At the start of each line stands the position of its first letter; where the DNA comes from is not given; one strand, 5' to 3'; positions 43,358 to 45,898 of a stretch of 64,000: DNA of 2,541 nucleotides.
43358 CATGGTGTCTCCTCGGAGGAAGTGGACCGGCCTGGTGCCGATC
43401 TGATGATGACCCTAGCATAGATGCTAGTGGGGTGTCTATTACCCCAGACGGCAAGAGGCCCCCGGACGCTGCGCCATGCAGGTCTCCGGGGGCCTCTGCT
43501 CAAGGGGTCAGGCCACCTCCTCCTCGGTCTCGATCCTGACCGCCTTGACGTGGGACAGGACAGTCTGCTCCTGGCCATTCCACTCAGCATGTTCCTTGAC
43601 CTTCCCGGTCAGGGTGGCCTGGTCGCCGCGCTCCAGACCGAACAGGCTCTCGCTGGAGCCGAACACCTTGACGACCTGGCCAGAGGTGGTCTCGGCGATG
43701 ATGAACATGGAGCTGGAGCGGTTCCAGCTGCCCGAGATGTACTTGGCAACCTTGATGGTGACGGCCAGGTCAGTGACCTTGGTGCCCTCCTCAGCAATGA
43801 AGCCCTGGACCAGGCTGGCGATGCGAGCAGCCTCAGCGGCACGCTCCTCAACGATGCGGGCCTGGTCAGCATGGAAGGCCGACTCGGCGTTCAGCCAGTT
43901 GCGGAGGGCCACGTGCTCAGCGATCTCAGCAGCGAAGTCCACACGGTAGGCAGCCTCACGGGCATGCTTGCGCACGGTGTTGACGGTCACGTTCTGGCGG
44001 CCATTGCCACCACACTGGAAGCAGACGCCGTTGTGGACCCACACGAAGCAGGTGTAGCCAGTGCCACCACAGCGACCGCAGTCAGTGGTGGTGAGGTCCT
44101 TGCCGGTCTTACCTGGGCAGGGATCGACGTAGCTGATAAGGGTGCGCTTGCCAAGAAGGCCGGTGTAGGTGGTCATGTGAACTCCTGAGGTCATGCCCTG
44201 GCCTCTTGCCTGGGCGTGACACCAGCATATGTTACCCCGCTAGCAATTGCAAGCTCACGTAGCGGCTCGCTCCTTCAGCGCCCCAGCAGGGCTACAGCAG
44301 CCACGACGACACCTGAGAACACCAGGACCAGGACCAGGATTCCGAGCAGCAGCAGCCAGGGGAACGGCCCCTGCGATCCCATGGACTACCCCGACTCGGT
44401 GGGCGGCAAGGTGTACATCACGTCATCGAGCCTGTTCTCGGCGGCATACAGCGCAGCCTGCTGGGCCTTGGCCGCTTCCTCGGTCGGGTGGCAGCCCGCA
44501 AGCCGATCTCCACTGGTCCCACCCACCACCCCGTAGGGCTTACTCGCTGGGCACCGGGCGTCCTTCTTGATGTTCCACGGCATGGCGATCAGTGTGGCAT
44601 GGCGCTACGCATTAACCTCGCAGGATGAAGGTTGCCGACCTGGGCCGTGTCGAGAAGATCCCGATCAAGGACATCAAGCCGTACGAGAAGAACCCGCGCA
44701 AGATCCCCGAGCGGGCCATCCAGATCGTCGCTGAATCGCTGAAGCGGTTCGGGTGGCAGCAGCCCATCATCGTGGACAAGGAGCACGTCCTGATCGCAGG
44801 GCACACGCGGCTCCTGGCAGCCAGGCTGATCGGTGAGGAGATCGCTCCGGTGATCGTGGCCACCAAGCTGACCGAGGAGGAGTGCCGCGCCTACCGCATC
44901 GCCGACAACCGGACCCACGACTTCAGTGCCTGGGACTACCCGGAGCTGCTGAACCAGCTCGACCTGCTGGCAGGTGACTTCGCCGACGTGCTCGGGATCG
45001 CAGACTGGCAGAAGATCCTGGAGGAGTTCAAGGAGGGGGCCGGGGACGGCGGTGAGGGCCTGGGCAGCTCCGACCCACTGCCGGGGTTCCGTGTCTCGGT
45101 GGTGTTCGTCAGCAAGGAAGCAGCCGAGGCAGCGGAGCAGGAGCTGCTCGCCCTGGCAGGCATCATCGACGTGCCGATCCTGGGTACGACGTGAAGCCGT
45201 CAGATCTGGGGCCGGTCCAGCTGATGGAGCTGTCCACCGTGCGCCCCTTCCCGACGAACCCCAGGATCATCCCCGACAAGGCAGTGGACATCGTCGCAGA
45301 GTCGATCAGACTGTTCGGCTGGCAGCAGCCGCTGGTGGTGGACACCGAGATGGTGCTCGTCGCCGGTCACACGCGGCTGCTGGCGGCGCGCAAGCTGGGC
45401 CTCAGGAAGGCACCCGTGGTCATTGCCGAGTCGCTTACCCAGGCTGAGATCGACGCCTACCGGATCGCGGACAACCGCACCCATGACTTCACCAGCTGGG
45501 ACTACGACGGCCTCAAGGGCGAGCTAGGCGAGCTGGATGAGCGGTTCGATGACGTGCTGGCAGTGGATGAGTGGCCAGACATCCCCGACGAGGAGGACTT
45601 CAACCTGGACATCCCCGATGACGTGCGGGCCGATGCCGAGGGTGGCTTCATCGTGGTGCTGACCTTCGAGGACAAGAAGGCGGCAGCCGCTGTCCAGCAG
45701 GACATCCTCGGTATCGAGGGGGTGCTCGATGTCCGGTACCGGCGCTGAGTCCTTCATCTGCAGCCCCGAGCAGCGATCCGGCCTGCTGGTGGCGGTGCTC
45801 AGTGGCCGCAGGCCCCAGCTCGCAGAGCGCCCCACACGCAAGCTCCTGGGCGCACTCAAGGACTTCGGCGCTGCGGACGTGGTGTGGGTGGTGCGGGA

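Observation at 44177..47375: Near-identical promoter plus 5' leader cassette duplicated upstream of two unrelated genes (43508-44176 and 47027-47286)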

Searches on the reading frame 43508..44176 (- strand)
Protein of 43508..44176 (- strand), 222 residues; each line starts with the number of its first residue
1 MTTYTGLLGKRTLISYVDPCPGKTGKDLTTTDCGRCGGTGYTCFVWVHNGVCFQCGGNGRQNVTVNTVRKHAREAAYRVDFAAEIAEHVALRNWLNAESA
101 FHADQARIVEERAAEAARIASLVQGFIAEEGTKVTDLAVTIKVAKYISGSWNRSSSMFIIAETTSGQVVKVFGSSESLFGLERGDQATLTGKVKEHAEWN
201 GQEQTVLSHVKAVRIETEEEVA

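Call 13: search_protein_families(library=pfam, proteins=[window:43508-44176:-], max_evalue=0.01)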
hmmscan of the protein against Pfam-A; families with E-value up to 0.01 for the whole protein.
window:43508-44176:- (222 aa): 0 families

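Call 14: search_protein_families(library=phrogs, proteins=[window:43508-44176:-], max_evalue=0.001)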
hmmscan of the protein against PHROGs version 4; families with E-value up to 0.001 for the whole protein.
window:43508-44176:- (222 aa): 7 families
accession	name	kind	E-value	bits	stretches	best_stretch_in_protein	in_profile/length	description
phrog_4095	-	unknown function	2.9e-45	155.7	1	3-218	7-231/234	-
phrog_2319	-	unknown function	1.6e-11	45.1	1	108-212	297-396/399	-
phrog_3628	-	unknown function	1.6e-08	35.1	1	117-213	163-256/257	-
phrog_30451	-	unknown function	4.1e-08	34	0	151-213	218-282/287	-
phrog_9961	-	unknown function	5.3e-07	31.2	1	28-63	5-40/99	-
phrog_32167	-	unknown function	2.3e-05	25.3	1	25-89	149-219/285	-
phrog_4046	-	unknown function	0.00019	22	1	24-101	43-128/301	-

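Call 15: search_dna_similar(query=window:43508-44176:-, collection=phages, mode=protein, max_rows=25)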
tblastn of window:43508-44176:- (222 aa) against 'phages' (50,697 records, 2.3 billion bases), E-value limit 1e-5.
Records with a match: 146; places in all: 146; records where one place covers at least 80% of the query: 123.
Best place of each record, by identity: <60% 146.
By first word of the organism name: Mycobacterium 146.
By host as written in the record: Mycobacterium smegmatis mc2 155 85; Mycobacterium smegmatis mc#155 34; Mycobacterium smegmatis mc2155 10; - 5; Mycolicibacterium smegmatis 3; Mycolicibacterium smegmatis MC2 155 3; Mycobacterium smegmatis mc(2)155 2; Mycobacterium smegmatic mc2 155 2; and 2 more.
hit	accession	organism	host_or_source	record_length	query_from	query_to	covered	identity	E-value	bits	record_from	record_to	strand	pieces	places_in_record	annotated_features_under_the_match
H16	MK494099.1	Mycobacterium phage Typha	Mycobacterium smegmatis mc#155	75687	13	220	94%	37.2%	8e-21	96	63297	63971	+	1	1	101: hypothetical protein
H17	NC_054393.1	Mycobacterium phage Typha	Mycobacterium smegmatis mc#155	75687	13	220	94%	37.2%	8e-21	96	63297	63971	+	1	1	101: hypothetical protein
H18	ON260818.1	Mycobacterium phage Hilltopfarm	Mycobacterium smegmatis mc#155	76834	13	220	94%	36.5%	3e-21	97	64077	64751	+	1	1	104: hypothetical protein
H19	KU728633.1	Mycobacterium phage Bipper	Mycobacterium smegmatis mc2 155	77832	7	219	96%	35.3%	1e-24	106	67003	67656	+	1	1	111: hypothetical protein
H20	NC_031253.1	Mycobacterium phage Bipper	Mycobacterium smegmatis mc2 155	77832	7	219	96%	35.3%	1e-24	106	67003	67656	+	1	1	111: hypothetical protein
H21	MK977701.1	Mycobacterium phage Cracklewink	Mycobacterium smegmatis mc#155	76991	7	220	96%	34.7%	5e-25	107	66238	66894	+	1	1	110: hypothetical protein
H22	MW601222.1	Mycobacterium phage Fefferhead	Mycobacterium smegmatis mc#155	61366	3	211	94%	33.6%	4e-17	85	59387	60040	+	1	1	95: hypothetical protein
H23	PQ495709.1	Mycobacterium phage Nadezda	Mycobacterium smegmatis mc(2)155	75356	49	220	77%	40.3%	1e-21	98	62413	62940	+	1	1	hypothetical protein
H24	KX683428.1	Mycobacterium phage TBond007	Mycobacterium smegmatis mc2 155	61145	3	217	97%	31.9%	3e-18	88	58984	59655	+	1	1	hypothetical protein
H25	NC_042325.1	Mycobacterium phage Pixie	Mycobacterium smegmatis mc2 155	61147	3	217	97%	31.9%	3e-18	88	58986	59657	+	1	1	96: hypothetical protein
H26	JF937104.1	Mycobacterium phage Pixie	Mycobacterium smegmatis mc2 155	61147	3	217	97%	31.9%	3e-18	88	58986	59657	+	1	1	96: hypothetical protein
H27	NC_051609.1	Mycobacterium phage Ellie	soil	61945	3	211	94%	32.7%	1e-16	84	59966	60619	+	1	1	93: DNA binding protein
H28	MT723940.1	Mycobacterium phage Ellie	soil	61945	3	211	94%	32.7%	1e-16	84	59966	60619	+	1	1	93: DNA binding protein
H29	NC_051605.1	Mycobacterium phage Amgine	Mycobacterium smegmatis mc2 155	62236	3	211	94%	32.7%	3e-16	82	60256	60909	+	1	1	94: hypothetical protein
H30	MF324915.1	Mycobacterium phage Amgine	Mycobacterium smegmatis mc2 155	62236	3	211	94%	32.7%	3e-16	82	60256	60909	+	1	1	94: hypothetical protein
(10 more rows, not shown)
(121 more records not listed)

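Call 20: find_homologous_proteins(query=window:43508-44176:-)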
Query window:43508-44176:- (222 aa): 36 proteins with E <= 0.001 among 579 candidates.
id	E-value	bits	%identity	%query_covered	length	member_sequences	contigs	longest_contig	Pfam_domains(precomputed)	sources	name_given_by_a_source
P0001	1.3e-143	494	100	100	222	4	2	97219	PF27659.1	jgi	jgi:hypothetical protein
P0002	2.1e-103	363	75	96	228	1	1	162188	PF27659.1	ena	-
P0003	2.2e-80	287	62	93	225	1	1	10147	-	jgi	-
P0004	3.3e-78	280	58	100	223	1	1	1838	-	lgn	-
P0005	5.9e-76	273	60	100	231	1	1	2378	-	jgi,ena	-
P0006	1.1e-74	269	60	91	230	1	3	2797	-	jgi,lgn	jgi:hypothetical protein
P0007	9.8e-72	259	55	100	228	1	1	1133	-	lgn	-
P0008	1.9e-70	255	56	100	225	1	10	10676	-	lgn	-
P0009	9.1e-66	240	55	99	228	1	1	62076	-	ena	-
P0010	1.6e-65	239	55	96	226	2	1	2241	-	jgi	jgi:hypothetical protein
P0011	9.5e-64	233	55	91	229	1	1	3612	-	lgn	-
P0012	3.2e-63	231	55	100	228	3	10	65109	-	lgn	-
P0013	5.7e-63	230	55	97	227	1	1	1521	-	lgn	-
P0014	2.5e-61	225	53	95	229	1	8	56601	-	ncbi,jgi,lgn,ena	jgi:hypothetical protein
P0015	1.8e-60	222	51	94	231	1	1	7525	-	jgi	jgi:hypothetical protein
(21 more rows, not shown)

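Call 21: find_encoding_contigs(protein=P0001, flank=10000, max_places=4)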
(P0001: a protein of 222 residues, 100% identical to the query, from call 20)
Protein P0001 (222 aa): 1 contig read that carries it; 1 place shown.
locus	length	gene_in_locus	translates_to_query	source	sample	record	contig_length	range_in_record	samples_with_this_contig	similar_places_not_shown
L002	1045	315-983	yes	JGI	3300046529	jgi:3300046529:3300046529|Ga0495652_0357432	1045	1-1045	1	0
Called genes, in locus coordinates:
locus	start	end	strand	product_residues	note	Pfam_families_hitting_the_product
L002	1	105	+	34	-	?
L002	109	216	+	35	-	-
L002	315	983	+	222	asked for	PF27659:CHP02642 (weak)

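Call 22: find_encoding_contigs(protein=P0002, flank=10000, max_places=3)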
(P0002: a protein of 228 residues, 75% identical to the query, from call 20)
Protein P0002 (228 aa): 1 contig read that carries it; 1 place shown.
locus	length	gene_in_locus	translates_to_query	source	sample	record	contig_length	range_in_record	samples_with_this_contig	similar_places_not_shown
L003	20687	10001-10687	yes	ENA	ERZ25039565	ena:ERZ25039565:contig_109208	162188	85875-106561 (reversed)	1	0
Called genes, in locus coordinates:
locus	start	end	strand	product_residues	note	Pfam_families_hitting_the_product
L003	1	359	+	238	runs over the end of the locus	-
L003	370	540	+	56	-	-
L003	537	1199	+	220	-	-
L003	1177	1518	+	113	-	-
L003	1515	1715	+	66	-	-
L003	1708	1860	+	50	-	-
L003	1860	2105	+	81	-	-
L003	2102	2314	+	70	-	-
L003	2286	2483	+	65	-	-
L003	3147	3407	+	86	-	-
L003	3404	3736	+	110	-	-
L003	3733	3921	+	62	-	-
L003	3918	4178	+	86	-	-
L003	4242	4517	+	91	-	-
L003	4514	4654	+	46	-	-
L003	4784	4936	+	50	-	-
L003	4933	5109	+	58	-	-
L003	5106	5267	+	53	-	-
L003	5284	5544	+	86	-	-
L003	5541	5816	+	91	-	-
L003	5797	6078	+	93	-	-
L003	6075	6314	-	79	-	-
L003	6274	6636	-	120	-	PF05239:PRC (weak)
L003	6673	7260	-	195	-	PF06737:Transglycosylas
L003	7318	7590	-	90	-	-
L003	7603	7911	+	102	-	-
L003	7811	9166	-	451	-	-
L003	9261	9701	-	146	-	-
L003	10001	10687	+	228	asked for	PF27659:CHP02642 (weak)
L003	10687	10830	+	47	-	-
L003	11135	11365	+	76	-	-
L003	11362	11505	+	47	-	-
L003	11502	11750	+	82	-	-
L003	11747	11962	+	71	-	-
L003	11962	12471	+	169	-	PF02467:Whib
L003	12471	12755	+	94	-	-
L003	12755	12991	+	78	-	-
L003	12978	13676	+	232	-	-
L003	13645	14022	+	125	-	-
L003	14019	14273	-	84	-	-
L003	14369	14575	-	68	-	-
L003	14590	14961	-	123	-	PF10686:YAcAr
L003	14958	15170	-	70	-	-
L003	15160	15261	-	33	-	-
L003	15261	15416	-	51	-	-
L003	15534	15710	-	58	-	-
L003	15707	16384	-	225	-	-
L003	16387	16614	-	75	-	-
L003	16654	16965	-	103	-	-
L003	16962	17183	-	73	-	-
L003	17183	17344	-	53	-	-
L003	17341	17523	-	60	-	-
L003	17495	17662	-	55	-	-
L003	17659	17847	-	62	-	-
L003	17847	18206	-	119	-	-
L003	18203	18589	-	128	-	PF16525:MHB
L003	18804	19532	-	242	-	-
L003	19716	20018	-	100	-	-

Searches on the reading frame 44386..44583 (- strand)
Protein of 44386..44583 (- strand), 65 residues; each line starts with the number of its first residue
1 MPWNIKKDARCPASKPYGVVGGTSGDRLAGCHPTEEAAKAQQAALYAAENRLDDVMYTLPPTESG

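Call 13: search_protein_families(library=pfam, proteins=[window:44386-44583:-], max_evalue=0.01)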
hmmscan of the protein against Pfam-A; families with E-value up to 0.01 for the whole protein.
window:44386-44583:- (65 aa): 0 families

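Call 14: search_protein_families(library=phrogs, proteins=[window:44386-44583:-], max_evalue=0.001)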
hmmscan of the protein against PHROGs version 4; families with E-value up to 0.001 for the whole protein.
window:44386-44583:- (65 aa): 0 families

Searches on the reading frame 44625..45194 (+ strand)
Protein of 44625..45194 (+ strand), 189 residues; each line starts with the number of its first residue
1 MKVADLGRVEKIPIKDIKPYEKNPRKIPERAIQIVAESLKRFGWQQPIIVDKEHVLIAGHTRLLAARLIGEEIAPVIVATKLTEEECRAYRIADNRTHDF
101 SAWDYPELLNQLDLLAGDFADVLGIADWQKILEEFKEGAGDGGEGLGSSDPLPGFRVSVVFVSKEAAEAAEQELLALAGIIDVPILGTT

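Call 13: search_protein_families(library=pfam, proteins=[window:44625-45194:+], max_evalue=0.01)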
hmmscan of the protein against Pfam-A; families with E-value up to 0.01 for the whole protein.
window:44625-45194:+ (189 aa): 1 family
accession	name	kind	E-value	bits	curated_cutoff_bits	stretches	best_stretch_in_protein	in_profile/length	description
PF02195.25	ParB_N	-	1.9e-07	31.5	26.3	1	9-92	3-90/95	ParB N-terminal domain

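Call 14: search_protein_families(library=phrogs, proteins=[window:44625-45194:+], max_evalue=0.001)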
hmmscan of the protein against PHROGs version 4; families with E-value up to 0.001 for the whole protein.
window:44625-45194:+ (189 aa): 19 families
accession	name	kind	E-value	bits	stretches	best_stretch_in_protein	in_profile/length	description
phrog_620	-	DNA, RNA and nucleotide metabolism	3.9e-38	132.7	1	9-163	9-149/217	ParB-like partition protein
phrog_498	-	other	9.5e-34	117.9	1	7-127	33-157/633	DNA methyltransferase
phrog_930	-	DNA, RNA and nucleotide metabolism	2.4e-26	94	1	11-116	9-113/223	ParB-like partition protein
phrog_15396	-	DNA, RNA and nucleotide metabolism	2.6e-25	90.7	1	9-137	4-136/258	ParB-like partition nuclease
phrog_940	-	DNA, RNA and nucleotide metabolism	7e-25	89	1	9-113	6-110/388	nuclease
phrog_8071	-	DNA, RNA and nucleotide metabolism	3.4e-23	83.5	1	8-115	6-113/389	ParB-like partition protein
phrog_18056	-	DNA, RNA and nucleotide metabolism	8.5e-20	72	1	9-98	3-91/387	ParB-like partition nuclease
phrog_4715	-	DNA, RNA and nucleotide metabolism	3.4e-18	66.4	1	8-106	146-249/630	ParB-like partition protein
phrog_3264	-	DNA, RNA and nucleotide metabolism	1.1e-17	65.7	1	6-105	46-149/337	ParB-like partition protein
phrog_723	-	DNA, RNA and nucleotide metabolism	5.1e-16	60.1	1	7-126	11-133/223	ParB-like partition protein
phrog_9353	-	unknown function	7.8e-14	53.1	1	10-112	12-119/245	-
phrog_5475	-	unknown function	3.5e-12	46.9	1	11-99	5-89/458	-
phrog_6218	-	DNA, RNA and nucleotide metabolism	7.8e-08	32.9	1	11-95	7-96/506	ParB-like partition protein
phrog_2159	-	DNA, RNA and nucleotide metabolism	4e-07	30.7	1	8-66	60-122/365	ParB-like partition protein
phrog_3951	-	unknown function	8.8e-07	29.7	1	8-84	17-101/301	-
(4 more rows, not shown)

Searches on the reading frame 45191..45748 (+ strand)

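Call 13: search_protein_families(library=pfam, proteins=[window:45191-45748:+], max_evalue=0.01)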
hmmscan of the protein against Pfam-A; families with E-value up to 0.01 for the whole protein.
window:45191-45748:+ (185 aa): 1 family
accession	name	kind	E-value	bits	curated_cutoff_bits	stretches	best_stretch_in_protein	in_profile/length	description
PF02195.25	ParB_N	-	3.5e-06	27.4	26.3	1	12-83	6-82/95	ParB N-terminal domain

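Call 14: search_protein_families(library=phrogs, proteins=[window:45191-45748:+], max_evalue=0.001)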
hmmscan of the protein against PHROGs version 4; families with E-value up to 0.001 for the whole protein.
window:45191-45748:+ (185 aa): 15 families
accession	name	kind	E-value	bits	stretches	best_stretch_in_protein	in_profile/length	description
phrog_620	-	DNA, RNA and nucleotide metabolism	5e-37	129.1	1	10-159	10-149/217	ParB-like partition protein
phrog_498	-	other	3.4e-31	109.5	1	9-120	35-149/633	DNA methyltransferase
phrog_8071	-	DNA, RNA and nucleotide metabolism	9.4e-24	85.4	1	9-115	7-113/389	ParB-like partition protein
phrog_15396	-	DNA, RNA and nucleotide metabolism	5.3e-23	83.2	1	11-142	6-142/258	ParB-like partition nuclease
phrog_940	-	DNA, RNA and nucleotide metabolism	1.1e-22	81.8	1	11-117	8-114/388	nuclease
phrog_930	-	DNA, RNA and nucleotide metabolism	2.5e-22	80.8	1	9-117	7-114/223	ParB-like partition protein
phrog_18056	-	DNA, RNA and nucleotide metabolism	4.4e-16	59.8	1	10-100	4-93/387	ParB-like partition nuclease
phrog_4715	-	DNA, RNA and nucleotide metabolism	7.9e-14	52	1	10-104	148-247/630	ParB-like partition protein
phrog_723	-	DNA, RNA and nucleotide metabolism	2.6e-13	51.3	1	12-117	16-124/223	ParB-like partition protein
phrog_5475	-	unknown function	4.8e-12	46.4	1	12-103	6-93/458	-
phrog_9353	-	unknown function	1.5e-11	45.7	1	15-116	17-123/245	-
phrog_6218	-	DNA, RNA and nucleotide metabolism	3.9e-09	37.2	1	15-86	11-86/506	ParB-like partition protein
phrog_3264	-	DNA, RNA and nucleotide metabolism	3.3e-08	34.5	1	9-97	49-140/337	ParB-like partition protein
phrog_12047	-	DNA, RNA and nucleotide metabolism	2.6e-06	28.2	1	33-80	22-69/301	ParB-like partition nuclease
phrog_2159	-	DNA, RNA and nucleotide metabolism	0.00011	22.7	1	9-68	61-124/365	ParB-like partition protein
